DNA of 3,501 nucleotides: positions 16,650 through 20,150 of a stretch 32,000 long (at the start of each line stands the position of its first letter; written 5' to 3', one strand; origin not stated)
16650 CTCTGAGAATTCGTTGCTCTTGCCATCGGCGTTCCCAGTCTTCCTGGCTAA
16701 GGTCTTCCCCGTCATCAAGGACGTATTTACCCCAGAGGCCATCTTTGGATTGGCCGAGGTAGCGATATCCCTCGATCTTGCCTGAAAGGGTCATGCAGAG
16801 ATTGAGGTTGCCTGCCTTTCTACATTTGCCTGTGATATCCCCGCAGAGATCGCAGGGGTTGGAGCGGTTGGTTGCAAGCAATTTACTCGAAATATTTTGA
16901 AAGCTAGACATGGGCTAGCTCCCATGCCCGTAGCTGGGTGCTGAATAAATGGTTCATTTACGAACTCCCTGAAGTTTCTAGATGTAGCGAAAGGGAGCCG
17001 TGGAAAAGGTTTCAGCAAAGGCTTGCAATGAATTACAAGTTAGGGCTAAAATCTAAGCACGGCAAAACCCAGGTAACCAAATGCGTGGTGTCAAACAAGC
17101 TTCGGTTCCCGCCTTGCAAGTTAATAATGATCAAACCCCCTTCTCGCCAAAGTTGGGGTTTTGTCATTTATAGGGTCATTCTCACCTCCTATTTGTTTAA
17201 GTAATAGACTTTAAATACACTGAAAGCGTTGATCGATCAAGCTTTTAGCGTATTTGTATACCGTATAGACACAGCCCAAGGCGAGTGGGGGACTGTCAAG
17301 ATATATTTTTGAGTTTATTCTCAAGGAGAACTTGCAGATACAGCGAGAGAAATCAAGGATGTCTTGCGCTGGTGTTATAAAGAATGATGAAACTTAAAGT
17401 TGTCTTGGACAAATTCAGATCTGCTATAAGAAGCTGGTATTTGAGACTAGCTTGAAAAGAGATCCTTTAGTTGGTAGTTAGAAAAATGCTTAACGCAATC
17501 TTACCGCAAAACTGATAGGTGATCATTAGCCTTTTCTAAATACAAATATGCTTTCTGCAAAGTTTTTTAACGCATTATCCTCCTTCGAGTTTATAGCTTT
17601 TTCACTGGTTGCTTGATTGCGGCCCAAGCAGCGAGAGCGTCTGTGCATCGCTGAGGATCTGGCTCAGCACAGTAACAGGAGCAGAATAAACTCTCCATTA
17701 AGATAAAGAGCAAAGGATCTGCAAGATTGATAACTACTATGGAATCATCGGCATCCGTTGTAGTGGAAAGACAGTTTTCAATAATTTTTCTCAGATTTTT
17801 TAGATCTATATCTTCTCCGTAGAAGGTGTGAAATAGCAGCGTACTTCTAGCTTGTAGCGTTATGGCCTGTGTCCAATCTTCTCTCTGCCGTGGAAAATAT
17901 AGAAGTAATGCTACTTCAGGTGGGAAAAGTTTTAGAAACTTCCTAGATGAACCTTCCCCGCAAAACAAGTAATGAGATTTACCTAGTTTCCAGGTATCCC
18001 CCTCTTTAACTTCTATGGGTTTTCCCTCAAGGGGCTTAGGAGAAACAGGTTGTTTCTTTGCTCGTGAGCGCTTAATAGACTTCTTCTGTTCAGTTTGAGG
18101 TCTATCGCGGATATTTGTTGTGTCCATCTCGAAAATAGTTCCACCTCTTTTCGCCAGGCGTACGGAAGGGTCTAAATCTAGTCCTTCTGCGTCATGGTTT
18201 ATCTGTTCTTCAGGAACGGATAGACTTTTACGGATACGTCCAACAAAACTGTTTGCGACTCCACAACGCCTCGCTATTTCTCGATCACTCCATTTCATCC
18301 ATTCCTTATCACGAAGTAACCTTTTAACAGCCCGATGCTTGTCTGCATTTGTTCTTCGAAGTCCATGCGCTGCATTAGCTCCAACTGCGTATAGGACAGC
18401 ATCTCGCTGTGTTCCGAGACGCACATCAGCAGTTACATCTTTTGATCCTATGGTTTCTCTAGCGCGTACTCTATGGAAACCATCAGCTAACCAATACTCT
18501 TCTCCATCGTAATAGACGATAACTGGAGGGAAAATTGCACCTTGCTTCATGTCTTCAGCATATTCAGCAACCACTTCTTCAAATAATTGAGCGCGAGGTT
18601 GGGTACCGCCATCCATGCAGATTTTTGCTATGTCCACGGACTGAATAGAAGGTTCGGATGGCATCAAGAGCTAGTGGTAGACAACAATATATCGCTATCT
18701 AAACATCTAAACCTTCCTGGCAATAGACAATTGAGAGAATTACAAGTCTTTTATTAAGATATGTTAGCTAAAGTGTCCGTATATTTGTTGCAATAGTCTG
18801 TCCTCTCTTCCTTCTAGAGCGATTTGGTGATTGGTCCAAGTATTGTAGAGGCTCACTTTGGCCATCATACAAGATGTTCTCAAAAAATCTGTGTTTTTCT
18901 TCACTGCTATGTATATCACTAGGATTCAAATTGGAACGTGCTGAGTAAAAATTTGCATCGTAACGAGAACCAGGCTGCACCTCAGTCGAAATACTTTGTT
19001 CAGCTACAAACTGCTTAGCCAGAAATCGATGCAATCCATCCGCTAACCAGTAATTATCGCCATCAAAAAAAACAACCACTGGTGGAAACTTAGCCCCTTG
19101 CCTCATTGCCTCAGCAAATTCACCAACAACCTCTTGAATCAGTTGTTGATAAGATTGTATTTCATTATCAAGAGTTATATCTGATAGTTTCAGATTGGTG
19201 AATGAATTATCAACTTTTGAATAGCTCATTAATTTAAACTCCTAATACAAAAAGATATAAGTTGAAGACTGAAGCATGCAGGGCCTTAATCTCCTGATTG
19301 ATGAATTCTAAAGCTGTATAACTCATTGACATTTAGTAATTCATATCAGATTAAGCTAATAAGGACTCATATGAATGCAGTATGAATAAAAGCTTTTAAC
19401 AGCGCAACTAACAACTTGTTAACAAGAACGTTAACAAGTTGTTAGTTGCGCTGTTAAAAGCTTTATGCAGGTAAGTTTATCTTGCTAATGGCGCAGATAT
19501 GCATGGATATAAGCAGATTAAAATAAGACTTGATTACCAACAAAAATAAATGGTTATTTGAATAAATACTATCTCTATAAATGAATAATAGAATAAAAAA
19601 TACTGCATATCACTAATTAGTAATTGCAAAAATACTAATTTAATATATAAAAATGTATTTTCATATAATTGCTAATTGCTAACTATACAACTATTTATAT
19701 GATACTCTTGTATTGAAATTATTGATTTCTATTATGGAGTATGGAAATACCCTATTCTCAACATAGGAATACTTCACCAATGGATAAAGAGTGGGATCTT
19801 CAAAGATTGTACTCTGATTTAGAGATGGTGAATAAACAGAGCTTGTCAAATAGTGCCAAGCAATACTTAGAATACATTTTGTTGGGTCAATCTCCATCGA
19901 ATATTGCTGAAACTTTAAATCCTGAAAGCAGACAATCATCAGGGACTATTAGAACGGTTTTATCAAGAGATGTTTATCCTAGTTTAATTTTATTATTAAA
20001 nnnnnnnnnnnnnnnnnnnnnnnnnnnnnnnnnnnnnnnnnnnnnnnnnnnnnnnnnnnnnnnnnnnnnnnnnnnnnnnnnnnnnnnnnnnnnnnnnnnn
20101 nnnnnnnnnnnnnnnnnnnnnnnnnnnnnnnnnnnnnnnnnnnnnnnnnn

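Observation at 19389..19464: Perfect 35-bp-arm inverted repeat (76-nt hairpin/cruciform) at the edge of the AT-rich cassette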

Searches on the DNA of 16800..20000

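Call 32: search_rna_families(source=window, start=16800, end=20000, threshold=evalue, max_evalue=1)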
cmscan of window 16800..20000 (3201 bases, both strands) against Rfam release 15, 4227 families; matches with E-value up to 1: 2.
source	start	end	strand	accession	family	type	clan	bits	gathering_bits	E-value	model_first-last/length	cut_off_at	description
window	19390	19463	+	RF03444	MIR5635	Gene; miRNA;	-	39.8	149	4.3e-05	1-182/182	no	MIR5635 microRNA precursor family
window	19396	19457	-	RF03664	MIR6288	Gene; miRNA;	-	33.9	74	0.00029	1-92/92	no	MIR6288 microRNA precursor family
